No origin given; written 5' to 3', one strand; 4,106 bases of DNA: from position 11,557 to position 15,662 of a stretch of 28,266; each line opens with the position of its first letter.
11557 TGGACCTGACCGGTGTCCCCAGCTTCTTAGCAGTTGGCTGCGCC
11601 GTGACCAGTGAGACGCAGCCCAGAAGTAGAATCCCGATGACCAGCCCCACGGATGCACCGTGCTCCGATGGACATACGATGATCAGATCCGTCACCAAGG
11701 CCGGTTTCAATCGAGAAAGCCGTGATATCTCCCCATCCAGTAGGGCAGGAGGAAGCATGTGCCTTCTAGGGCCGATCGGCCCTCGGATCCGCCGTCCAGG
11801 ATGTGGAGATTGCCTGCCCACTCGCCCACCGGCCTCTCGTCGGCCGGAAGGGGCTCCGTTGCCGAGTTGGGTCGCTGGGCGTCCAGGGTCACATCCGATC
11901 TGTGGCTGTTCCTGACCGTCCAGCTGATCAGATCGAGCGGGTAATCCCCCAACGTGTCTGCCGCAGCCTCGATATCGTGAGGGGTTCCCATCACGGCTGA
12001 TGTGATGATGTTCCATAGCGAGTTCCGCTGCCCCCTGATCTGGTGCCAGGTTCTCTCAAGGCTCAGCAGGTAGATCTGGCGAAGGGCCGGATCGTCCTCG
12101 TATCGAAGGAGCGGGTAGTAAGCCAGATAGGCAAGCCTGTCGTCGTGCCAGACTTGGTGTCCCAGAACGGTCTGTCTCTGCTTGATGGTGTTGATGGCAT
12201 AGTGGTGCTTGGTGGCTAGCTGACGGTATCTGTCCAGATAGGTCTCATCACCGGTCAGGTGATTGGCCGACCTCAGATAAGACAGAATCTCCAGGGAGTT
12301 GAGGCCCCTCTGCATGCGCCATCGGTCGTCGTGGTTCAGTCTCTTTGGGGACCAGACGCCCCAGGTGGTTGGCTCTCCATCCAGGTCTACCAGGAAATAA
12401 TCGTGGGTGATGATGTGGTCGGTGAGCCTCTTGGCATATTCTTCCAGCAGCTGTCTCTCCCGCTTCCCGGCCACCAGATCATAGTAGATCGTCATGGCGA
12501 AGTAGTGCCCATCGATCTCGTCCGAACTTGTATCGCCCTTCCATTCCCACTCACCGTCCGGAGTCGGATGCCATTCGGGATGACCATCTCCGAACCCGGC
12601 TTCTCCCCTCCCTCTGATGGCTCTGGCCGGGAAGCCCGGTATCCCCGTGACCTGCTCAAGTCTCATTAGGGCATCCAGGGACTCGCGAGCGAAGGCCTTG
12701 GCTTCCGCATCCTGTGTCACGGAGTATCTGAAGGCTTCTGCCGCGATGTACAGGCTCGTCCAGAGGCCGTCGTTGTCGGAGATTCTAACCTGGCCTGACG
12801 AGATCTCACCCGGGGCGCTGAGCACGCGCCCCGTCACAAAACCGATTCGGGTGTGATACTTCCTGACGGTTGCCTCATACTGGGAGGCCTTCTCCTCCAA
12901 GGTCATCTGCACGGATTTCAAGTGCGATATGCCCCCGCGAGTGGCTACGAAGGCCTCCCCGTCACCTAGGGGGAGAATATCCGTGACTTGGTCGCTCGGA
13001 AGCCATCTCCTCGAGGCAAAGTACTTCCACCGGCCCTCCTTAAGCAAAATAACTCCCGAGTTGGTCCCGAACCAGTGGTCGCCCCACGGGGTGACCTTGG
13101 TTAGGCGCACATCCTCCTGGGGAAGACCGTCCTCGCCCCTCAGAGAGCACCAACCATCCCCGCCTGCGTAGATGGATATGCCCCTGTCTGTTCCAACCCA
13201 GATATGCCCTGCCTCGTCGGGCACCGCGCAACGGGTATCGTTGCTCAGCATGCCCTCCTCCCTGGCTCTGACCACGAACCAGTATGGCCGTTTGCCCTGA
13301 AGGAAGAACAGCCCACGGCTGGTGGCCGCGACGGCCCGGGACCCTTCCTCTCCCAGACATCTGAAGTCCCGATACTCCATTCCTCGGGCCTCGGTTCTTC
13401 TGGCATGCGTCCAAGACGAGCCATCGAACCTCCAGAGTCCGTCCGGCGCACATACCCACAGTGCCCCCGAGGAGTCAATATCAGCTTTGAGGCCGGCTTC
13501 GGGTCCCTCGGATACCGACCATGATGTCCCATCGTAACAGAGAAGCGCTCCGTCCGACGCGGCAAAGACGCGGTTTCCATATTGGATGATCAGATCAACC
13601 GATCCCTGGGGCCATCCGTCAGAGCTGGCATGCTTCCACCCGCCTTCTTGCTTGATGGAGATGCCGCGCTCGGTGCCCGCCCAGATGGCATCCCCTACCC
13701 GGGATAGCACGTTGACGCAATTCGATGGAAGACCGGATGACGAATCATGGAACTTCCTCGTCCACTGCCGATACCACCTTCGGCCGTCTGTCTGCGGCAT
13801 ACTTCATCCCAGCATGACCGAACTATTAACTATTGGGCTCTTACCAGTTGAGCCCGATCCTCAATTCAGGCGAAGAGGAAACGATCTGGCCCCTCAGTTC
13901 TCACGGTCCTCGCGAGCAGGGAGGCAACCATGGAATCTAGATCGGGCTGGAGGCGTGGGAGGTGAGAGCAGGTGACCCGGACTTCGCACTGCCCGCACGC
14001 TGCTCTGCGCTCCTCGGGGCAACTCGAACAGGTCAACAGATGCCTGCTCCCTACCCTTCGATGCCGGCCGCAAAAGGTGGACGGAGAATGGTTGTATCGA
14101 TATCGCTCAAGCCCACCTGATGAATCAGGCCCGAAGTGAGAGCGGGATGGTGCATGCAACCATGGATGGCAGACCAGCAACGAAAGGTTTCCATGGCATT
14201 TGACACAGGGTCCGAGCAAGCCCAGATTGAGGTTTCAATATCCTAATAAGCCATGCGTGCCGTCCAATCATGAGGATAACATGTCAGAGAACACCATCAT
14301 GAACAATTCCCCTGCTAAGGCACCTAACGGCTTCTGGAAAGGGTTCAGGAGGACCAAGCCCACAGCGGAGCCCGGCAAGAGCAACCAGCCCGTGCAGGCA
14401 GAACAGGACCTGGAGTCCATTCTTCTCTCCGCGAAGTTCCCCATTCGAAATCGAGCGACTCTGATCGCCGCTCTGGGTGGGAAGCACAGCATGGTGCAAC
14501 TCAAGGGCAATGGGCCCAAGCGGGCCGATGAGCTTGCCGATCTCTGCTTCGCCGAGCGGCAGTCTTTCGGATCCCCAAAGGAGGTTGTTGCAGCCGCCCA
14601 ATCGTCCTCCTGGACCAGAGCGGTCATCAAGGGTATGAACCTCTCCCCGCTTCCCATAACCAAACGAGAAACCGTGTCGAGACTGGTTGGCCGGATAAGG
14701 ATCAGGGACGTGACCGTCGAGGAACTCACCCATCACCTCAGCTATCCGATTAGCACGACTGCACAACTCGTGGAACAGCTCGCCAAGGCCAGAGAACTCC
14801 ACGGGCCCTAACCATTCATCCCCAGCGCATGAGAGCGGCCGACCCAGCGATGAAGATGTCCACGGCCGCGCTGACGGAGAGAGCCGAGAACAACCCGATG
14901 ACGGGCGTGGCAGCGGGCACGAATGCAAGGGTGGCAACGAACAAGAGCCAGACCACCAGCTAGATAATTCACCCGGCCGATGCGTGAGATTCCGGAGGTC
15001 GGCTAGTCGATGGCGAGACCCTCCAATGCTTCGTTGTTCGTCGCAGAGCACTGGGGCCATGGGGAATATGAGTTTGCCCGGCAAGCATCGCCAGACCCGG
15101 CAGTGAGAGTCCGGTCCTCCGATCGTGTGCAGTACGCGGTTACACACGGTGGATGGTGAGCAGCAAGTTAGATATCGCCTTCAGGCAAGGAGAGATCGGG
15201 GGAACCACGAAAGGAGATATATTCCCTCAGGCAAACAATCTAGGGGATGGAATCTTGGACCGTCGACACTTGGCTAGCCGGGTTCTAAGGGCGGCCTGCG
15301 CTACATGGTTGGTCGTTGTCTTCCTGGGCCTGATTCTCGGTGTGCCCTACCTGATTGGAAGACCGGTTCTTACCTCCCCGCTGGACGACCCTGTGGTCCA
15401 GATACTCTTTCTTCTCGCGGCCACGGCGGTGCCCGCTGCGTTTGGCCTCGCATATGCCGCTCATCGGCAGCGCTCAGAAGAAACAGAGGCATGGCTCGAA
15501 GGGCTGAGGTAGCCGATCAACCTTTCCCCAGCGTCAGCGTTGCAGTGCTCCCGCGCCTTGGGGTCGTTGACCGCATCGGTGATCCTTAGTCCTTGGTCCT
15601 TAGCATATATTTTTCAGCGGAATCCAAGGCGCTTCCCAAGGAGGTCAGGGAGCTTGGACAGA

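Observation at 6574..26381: PUL-like cluster for sulfated or complex glycan catabolism in an archaeal-type genome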

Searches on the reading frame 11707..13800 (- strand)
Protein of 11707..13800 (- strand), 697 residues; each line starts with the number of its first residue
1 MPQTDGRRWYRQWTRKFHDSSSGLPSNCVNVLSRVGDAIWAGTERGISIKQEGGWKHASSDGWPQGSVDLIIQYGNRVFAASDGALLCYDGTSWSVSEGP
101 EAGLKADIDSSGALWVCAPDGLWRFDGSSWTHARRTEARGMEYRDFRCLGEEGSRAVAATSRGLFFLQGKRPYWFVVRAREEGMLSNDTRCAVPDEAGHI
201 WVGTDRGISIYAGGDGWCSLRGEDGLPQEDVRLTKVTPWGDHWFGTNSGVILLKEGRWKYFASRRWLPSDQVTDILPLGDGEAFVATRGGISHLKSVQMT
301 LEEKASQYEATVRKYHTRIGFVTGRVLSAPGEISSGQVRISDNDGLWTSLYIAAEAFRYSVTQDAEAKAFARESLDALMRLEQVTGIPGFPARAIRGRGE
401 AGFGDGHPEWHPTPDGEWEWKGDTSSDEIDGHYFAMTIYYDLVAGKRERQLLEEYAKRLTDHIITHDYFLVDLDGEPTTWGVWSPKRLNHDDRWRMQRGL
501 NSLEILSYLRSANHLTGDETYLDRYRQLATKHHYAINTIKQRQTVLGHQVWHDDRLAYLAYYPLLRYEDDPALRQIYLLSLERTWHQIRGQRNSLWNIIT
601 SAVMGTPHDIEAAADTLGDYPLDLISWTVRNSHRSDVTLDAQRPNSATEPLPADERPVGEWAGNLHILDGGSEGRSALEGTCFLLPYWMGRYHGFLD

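Call 5: search_protein_families(library=pfam, proteins=[window:11707-13800:-], max_evalue=0.01)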
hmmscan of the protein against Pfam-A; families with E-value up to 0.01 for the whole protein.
window:11707-13800:- (697 aa): 1 family
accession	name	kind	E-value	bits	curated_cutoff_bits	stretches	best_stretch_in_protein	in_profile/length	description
PF07494.17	Reg_prop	-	1.6e-06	28.1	20.4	0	184-205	2-23/24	Two component regulator propeller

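Call 34: search_protein_families(library=ncbifam, proteins=[window:11707-13800:-], max_evalue=0.01)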
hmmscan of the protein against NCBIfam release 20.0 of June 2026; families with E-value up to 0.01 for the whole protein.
window:11707-13800:- (697 aa): 1 family
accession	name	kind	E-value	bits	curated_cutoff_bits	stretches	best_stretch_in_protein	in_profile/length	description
NF052228.1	T9SS_PorZ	equivalog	0.0013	17.3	260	0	183-210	528-555/757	type IX secretion system anionic LPS delivery protein PorZ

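Call 35: find_homologous_proteins(query=window:11707-13800:-, max_evalue=0.00001)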
Query window:11707-13800:- (697 aa): 1837 proteins with E <= 0.00001 among 8000 candidates; the best 120 are listed.
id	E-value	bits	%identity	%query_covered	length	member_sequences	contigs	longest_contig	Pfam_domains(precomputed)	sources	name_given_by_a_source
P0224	0.0e+0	1651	100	100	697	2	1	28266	PF07494.18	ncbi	-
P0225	0.0e+0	1149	68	100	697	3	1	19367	PF07494.18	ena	-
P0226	0.0e+0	1070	65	99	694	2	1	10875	PF07494.18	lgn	-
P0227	0.0e+0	1067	65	99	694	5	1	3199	PF07494.18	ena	-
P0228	0.0e+0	1062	65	99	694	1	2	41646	PF07494.18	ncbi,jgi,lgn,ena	-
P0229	0.0e+0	1062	65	99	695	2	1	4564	PF07494.18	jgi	jgi:hypothetical protein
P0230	0.0e+0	1015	66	93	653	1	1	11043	PF07494.18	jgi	-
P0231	1.3e-295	1001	60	100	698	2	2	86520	-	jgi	jgi:hypothetical protein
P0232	8.2e-289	978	61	99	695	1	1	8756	PF07494.18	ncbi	-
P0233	1.6e-235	802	52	100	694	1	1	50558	PF07494.18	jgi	-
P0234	9.0e-235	800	51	100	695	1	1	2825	PF07494.18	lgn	-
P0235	3.2e-233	794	52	99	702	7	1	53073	PF07494.18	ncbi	-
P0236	3.0e-232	791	53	97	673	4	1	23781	PF07494.18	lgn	-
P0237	8.7e-232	790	52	99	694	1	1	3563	PF07494.18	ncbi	-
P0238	6.1e-228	777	50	99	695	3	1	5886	PF07494.18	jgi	-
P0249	5.1e-186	638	44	99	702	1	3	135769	PF07494.18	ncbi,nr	ncbi:MAG: hypothetical protein RMK18_02420 [Armatimonadota bacterium]|nr:hypothetical protein [Armat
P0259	2.8e-177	609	44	99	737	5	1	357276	PF07494.18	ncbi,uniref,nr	ncbi:ligand-binding sensor domain-containing protein [Paenibacillus oceani]|uniref:Transcriptional r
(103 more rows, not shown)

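Call 38: search_solved_structures(query=A2, max_evalue=1)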
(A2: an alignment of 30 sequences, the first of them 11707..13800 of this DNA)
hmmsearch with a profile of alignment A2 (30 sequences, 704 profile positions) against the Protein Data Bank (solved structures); distinct sequences matched with E-value up to 1: 6.
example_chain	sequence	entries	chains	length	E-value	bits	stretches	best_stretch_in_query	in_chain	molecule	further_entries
3v9f_A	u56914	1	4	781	8.5e-56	193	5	143-295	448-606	Two-component system sensor histidine kinase/response regulator, hybrid (One-component sys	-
4a2l_A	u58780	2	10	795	6.1e-49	170.3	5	25-292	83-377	TWO-COMPONENT SYSTEM SENSOR HISTIDINE KINASE/RESPONSE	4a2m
3ott_A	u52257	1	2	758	2.4e-32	115.4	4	110-295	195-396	Two-component system sensor histidine kinase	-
3va6_A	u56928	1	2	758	2.4e-32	115.4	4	110-295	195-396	Two-component system sensor histidine kinase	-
5m11_A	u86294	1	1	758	1.8e-05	26.7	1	143-228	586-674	Immunoreactive 84kD antigen PG93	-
9hjm_H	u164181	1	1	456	0.16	13.6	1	128-225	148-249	DUF6242 domain-containing protein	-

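Call 47: predict_structure(alignment_id=A2)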
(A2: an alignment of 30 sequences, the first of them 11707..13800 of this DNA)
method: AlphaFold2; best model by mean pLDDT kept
length: 697 residues; sequences in the alignment: 30
mean_pLDDT: 91.6   pTM: 0.91
mean pLDDT of the five models: 91.6, 90.8, 90.8, 89.9, 89.5
residues with pLDDT >= 90: 538; 70-90: 129; 50-70: 24; < 50: 6
segments of 3 or more residues with pLDDT < 50: 1-4
pLDDT, mean of each block of 10 residues (from residue 1): 60 95 96 96 97 88 92 96 94 91 93 92 93 77 88 80 88 86 91 92 97 82 96 95 98 95 96 97 97 97 97 96 95 94 92 98 98 98 95 94 88 94 90 97 98 98 96 86 88 83 96 98 97 91 59 69 96 95 88 91 92 93 95 94 89 89 84 95 96 93
secondary structure, 60 per line:
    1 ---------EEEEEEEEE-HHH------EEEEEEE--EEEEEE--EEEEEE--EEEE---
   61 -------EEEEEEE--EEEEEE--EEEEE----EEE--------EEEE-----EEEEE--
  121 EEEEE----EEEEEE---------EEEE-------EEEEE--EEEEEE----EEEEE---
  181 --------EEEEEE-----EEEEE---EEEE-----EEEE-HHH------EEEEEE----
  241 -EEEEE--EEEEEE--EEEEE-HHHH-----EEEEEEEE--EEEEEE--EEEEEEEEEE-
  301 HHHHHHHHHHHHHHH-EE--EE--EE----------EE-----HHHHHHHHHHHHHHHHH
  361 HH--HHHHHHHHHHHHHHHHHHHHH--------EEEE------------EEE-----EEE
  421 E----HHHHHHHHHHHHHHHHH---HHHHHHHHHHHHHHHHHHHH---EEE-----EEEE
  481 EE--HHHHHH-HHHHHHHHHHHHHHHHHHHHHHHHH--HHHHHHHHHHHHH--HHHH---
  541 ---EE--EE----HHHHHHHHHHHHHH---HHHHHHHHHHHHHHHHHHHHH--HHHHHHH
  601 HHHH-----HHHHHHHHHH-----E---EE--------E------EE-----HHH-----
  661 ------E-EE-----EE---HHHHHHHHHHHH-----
elements in order (helices of 4 or more, strands of 3 or more residues): E10-18 E29-35 E38-43 E46-51 E54-57 E68-74 E77-82 E85-89 E94-96 E105-108 E114-118 E121-125 E130-135 E145-148 E156-160 E163-168 E173-177 E189-194 E200-204 E208-211 E217-220 E231-236 E242-246 E249-254 E257-261 H263-266 E272-279 E282-287 E290-299 H301-315 H344-362 H365-385 E394-397 E410-412 E418-421 H426-442 H446-465 E469-471 E477-482 H485-490 H492-516 H519-531 H534-537 H554-567 H571-591 H594-604 H610-619 H681-692

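Call 60: find_encoding_contigs(protein=P0259, flank=8000, max_places=1)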
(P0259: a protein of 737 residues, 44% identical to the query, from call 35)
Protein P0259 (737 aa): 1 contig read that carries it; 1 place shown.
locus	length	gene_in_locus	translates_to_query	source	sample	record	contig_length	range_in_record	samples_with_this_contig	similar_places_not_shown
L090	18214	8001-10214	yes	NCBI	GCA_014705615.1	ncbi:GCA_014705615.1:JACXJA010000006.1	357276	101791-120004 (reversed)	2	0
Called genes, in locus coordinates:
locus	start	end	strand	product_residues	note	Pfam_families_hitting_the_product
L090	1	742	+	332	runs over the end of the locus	PF00528:BPD_transp_1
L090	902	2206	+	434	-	PF01547:SBP_bac_1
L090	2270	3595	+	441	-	PF01547:SBP_bac_1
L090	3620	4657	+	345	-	PF01408:GFO_IDH_MocA, PF02894:GFO_IDH_MocA_C, PF22725:GFO_IDH_MocA_C3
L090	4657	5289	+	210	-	PF00300:His_Phos_1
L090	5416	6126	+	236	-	PF00149:Metallophos, PF12850:Metallophos_2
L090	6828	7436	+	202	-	PF00300:His_Phos_1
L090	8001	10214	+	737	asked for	PF07494:Reg_prop (faint)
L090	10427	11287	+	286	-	PF05721:PhyH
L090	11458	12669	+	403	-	PF02449:Glyco_hydro_42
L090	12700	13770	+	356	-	PF00149:Metallophos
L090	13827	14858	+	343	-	PF00149:Metallophos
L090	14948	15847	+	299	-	PF04794:YdjC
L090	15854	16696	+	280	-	PF03372:Exo_endo_phos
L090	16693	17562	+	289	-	PF01261:AP_endonuc_2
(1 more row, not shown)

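Call 61: find_encoding_contigs(protein=P0249, flank=8000, max_places=1)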
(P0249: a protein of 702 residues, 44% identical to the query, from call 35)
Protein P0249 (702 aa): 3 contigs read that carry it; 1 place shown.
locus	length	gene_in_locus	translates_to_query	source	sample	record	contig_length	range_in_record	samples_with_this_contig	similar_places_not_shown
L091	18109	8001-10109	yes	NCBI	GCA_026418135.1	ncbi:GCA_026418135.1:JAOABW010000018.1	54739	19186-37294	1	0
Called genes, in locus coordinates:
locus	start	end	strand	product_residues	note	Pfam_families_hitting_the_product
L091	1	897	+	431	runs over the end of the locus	PF00206:Lyase_1, PF10397:ADSL_C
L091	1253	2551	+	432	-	PF01041:DegT_DnrJ_EryC1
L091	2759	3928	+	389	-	PF01208:URO-D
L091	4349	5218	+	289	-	PF00149:Metallophos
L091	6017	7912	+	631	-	PF20581:DUF6785, PF20580:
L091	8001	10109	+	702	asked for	PF07494:Reg_prop (faint)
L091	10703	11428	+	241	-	-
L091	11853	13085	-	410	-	PF04389:Peptidase_M28, PF01546:Peptidase_M20, PF05343:Peptidase_M42 (weak), PF07687:M20_dimer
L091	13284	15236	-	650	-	PF05448:AXE1, PF22244:GCE_fung (faint), PF02129:Peptidase_S15, PF00326:Peptidase_S9 (weak), PF05448:AXE1 (weak)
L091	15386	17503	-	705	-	PF19313:DUF5916 (faint)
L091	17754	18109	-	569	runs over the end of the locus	PF02554:CstA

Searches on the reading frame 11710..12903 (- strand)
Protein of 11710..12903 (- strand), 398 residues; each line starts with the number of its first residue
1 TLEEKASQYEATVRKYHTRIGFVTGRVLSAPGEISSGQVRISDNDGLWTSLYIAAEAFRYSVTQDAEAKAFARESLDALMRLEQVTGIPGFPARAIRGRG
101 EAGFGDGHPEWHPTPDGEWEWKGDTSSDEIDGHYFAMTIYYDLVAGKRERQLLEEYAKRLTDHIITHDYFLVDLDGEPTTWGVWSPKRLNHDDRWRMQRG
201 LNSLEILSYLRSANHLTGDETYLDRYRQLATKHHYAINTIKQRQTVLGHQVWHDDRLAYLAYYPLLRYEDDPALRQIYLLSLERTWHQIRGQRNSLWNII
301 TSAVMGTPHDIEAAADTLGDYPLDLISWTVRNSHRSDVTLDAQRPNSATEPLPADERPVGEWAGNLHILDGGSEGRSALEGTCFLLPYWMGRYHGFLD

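Call 79: predict_structure(alignment_id=A5)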
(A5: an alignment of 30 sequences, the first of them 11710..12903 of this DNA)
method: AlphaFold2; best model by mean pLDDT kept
length: 398 residues; sequences in the alignment: 30
mean_pLDDT: 92.7   pTM: 0.93
mean pLDDT of the five models: 92.7, 91.6, 90.6, 90.4, 90.2
residues with pLDDT >= 90: 318; 70-90: 68; 50-70: 12; < 50: 0
segments of 3 or more residues with pLDDT < 50: none
pLDDT, mean of each block of 10 residues (from residue 1): 97 96 96 95 93 99 98 98 96 95 91 95 93 98 98 98 97 90 88 83 96 98 98 93 67 77 97 97 90 90 94 93 93 91 87 87 81 95 96 95
secondary structure, 60 per line:
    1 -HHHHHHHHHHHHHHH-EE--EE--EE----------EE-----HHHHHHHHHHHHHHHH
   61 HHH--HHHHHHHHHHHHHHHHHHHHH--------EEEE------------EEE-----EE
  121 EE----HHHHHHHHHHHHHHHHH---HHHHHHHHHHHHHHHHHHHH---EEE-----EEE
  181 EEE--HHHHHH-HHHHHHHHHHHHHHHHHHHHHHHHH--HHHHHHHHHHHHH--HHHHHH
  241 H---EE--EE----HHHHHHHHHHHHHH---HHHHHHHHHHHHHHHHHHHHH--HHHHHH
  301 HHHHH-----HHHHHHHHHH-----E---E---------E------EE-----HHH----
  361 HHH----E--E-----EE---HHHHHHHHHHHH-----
elements in order: H2-16 H45-63 H66-86 E95-98 E111-113 E119-122 H127-143 H147-166 E170-172 E178-183 H186-191 H193-217 H220-232 H235-241 H255-268 H272-292 H295-305 H311-320 H382-393

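Call 90: fold_search(model_id=the predicted structure, library=pdb)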
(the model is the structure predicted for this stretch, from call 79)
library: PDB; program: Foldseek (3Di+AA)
matches with E <= 10: 413; with E <= 0.001: 5
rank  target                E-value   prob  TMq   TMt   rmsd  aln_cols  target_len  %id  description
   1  4z4l                  3.5e-04  1.00  0.47  0.48   9.5       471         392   10  Crystal Structure of cellobiose 2-epimerase from Caldicellulosiruptor saccharolyticus DSM 8903 (released 2016-04-13)
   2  7d5g_A                5.7e-04  1.00  0.48  0.49   9.6       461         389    9  Crystal structure of the CsCE with ligand to have a insight into the catalytic mechanism (released 2021-12-01)
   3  3wkf                  7.5e-04  1.00  0.48  0.47   9.4       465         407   12  Crystal structure of cellobiose 2-epimerase (released 2013-12-25)
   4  8qf8_B                8.7e-04  1.00  0.43  0.25   9.8       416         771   14  GH146 beta-L-arabinofuranosidase from Bacteroides thetaioatomicron in complex with beta-l-arabinofurano cyclophellitol (released 2023-12-13)
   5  3vw5_A                9.1e-04  1.00  0.49  0.50   9.3       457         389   10  Crystal structure of sugar epimerase from ruminal bacterium (released 2013-06-26)
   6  8wbu                  1.2e-03  1.00  0.46  0.47   9.5       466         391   10  The crystal structure of circular mannose with mutant H247F of the cellobiose 2-epimerase from Caldicellulosiruptor sacc (released 2023-10-25)
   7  8h1l_D                1.3e-03  1.00  0.43  0.42  10.2       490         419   11  Crystal structure of glucose-2-epimerase in complex with D-Glucitol from Runella slithyformis Runsl_4512 (released 2023-07-12)
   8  6yqh                  1.5e-03  1.00  0.45  0.26   9.1       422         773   13  GH146 beta-L-arabinofuranosidase bound to covalent inhibitor (released 2021-01-27)
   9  3gt5                  1.5e-03  1.00  0.43  0.44   9.2       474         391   11  Crystal structure of an N-acetylglucosamine 2-epimerase family protein from Xylella fastidiosa (released 2009-04-14)
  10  3x17_A                1.8e-03  1.00  0.50  0.39  11.6       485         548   11  Crystal structure of metagenome-derived glycoside hydrolase family 9 endoglucanase (released 2015-01-21)
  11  3wiw                  2.0e-03  1.00  0.44  0.47  12.0       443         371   14  Crystal structure of unsaturated glucuronyl hydrolase specific for heparin (released 2014-01-08)
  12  8h1l_A                2.0e-03  1.00  0.43  0.41  10.3       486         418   11  Crystal structure of glucose-2-epimerase in complex with D-Glucitol from Runella slithyformis Runsl_4512 (released 2023-07-12)
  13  4z4j                  2.1e-03  1.00  0.48  0.48   9.1       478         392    9  Crystal Structure of cellobiose 2-epimerase from Caldicellulosiruptor saccharolyticus DSM 8903 (released 2016-04-13)
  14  9l8i_A                2.7e-03  1.00  0.48  0.47   9.5       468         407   13  Rhodothermus marines cellobiose 2-epimerase RmCE in complex with mannobiose (released 2025-07-23)
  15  8h1k                  3.1e-03  1.00  0.42  0.41  10.3       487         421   11  Crystal structure of glucose-2-epimerase from Runella slithyformis Runsl_4512 (released 2023-07-12)
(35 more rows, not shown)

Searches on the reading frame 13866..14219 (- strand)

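Call 42: search_protein_families(library=pfam, proteins=[window:13866-14219:-], max_evalue=0.1)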
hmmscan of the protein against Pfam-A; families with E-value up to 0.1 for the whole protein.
window:13866-14219:- (117 aa): 1 family
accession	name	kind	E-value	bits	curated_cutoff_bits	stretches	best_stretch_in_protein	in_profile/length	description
PF05484.17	LRV_FeS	-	0.047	14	27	0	62-85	9-32/53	LRV protein FeS4 cluster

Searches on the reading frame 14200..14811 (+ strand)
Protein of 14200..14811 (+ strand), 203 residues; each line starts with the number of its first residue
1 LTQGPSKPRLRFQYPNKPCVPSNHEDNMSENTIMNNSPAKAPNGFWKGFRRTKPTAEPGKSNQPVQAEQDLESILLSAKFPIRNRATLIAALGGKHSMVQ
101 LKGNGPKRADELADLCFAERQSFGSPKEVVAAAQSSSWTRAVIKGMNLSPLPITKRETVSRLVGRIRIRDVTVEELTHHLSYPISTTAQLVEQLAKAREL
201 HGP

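Call 42: search_protein_families(library=pfam, proteins=[window:14200-14811:+], max_evalue=0.1)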
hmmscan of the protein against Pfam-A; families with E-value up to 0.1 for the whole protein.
window:14200-14811:+ (203 aa): 1 family
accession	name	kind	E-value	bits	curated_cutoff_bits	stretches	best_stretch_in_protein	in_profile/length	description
PF07747.17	MTH865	-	0.0018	18.4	25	0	69-129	4-64/70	MTH865-like family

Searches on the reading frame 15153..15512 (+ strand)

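Call 42: search_protein_families(library=pfam, proteins=[window:15153-15512:+], max_evalue=0.1)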
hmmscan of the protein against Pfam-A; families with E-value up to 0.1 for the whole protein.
window:15153-15512:+ (119 aa): 2 families
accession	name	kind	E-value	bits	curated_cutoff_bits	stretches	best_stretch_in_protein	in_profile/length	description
PF04088.18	Peroxin-13_N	-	0.041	14.6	22.3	1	49-70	123-144/146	Peroxin 13, N-terminal region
PF19865.4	DUF6338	-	0.068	13.2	26.5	1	36-110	32-111/205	Family of unknown function (DUF6338)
